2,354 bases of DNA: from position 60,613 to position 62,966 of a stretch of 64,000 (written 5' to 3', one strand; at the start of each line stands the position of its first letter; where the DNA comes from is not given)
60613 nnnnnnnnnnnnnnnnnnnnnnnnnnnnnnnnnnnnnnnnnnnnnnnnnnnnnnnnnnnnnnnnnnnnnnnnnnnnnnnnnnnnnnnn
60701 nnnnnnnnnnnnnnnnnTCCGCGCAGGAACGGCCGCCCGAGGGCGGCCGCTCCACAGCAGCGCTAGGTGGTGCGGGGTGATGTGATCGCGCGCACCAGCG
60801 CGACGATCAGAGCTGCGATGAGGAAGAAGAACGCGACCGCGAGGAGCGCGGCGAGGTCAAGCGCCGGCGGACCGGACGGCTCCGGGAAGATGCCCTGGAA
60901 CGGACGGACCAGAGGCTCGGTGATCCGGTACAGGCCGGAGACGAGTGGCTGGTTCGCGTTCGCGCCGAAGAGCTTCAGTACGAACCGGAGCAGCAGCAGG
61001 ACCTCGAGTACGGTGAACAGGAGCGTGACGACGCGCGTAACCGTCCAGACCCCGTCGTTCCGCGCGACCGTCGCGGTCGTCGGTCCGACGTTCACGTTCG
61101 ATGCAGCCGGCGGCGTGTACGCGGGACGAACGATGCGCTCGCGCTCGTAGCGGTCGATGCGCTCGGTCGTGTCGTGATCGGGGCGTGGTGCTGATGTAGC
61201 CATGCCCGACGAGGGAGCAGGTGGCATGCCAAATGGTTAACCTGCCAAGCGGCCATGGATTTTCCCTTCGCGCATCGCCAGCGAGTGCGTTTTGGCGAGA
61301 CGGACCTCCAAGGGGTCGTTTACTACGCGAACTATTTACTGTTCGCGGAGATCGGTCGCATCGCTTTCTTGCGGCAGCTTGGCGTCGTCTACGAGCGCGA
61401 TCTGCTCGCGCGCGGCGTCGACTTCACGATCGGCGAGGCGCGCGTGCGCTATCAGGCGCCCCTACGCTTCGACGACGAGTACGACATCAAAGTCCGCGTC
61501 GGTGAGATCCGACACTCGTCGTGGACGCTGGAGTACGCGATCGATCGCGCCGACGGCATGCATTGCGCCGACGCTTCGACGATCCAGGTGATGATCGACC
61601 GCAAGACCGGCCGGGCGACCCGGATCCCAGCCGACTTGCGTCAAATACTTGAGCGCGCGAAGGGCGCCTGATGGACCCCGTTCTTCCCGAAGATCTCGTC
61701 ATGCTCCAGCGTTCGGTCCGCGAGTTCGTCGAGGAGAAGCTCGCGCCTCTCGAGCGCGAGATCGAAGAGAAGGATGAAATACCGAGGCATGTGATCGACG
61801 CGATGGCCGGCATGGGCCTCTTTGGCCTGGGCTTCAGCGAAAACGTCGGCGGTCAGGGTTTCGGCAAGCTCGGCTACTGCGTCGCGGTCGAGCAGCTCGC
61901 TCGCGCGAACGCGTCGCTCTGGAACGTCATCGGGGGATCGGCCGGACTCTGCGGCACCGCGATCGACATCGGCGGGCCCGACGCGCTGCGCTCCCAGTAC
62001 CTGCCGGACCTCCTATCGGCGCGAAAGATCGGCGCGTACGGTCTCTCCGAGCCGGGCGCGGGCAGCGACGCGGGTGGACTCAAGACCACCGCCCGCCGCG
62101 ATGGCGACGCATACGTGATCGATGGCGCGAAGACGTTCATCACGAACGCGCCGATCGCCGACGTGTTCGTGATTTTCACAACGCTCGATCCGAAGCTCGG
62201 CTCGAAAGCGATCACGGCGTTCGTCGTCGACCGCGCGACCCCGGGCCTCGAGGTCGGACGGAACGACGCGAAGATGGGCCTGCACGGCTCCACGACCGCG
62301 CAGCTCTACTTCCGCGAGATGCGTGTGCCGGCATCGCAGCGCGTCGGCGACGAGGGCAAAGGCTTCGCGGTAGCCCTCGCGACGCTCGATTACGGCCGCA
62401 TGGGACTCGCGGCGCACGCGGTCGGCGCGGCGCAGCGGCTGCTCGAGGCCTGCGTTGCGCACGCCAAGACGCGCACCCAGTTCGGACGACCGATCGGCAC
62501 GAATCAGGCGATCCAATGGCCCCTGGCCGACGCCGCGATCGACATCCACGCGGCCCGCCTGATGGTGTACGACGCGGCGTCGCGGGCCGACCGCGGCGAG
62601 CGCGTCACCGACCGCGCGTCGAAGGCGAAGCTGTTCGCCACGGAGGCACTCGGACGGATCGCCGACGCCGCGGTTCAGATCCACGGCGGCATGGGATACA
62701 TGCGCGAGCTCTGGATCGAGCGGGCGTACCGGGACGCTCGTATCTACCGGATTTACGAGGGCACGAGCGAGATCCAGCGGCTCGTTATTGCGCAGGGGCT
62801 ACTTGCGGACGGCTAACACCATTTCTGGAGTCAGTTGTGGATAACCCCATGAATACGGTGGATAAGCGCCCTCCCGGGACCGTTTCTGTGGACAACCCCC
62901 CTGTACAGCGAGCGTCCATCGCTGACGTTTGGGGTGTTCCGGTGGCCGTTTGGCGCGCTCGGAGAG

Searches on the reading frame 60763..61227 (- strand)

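Call 60: search_protein_families(library=pfam, proteins=[window:60763-61227:-], max_evalue=0.001)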
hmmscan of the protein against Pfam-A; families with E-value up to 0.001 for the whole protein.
window:60763-61227:- (154 aa): 1 family
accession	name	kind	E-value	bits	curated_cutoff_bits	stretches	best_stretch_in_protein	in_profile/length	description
PF02325.22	YGGT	-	6.7e-12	46.1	27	1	69-139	2-68/70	YGGT family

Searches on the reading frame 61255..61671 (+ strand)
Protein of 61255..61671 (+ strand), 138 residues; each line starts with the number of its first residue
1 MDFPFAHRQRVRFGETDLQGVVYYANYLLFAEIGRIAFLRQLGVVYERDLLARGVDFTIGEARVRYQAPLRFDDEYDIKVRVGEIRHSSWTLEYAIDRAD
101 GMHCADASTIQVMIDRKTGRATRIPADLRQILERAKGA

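Call 60: search_protein_families(library=pfam, proteins=[window:61255-61671:+], max_evalue=0.001)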
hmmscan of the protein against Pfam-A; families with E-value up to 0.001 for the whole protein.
window:61255-61671:+ (138 aa): 3 families
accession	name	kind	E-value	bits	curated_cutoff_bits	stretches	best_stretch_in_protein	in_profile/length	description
PF13279.12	4HBT_2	-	3.9e-20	73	25.5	1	11-131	1-121/122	Thioesterase-like superfamily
PF03061.28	4HBT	-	3.6e-10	40.4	20.6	1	19-104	1-78/79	Thioesterase superfamily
PF01643.23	Acyl-ACP_TE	-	0.00012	22.3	23.7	1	9-131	8-130/131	Acyl-ACP thioesterase N-terminal domain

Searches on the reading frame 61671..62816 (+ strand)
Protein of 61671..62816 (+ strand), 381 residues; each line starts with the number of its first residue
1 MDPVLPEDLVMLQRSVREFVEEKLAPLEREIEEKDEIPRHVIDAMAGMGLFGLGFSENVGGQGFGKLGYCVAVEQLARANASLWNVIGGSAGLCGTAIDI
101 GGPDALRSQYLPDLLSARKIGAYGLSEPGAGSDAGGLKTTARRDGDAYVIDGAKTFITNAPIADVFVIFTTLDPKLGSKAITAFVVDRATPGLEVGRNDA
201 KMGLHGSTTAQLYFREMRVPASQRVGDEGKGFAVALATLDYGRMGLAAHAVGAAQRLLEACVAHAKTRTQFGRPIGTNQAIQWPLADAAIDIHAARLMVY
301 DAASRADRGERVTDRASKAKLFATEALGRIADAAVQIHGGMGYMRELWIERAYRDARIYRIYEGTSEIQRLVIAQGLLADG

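Call 60: search_protein_families(library=pfam, proteins=[window:61671-62816:+], max_evalue=0.001)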
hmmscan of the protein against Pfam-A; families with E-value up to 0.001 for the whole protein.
window:61671-62816:+ (381 aa): 5 families
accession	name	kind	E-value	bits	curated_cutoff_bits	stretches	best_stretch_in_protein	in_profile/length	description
PF00441.29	Acyl-CoA_dh_1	-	2.3e-53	180.8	22.4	1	229-378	1-150/150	Acyl-CoA dehydrogenase, C-terminal domain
PF02771.21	Acyl-CoA_dh_N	-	1.6e-26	93.4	22.9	1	7-116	2-111/113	Acyl-CoA dehydrogenase, N-terminal domain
PF02770.24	Acyl-CoA_dh_M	-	3.1e-25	88.6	33.3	1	122-216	1-96/97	Acyl-CoA dehydrogenase, middle domain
PF08028.16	Acyl-CoA_dh_2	-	3.9e-22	79.4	22.7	1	245-366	2-133/134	Acyl-CoA dehydrogenase, C-terminal domain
PF11794.13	HpaB_N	-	0.00053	20.1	35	1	148-195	178-227/270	4-hydroxyphenylacetate 3-hydroxylase N terminal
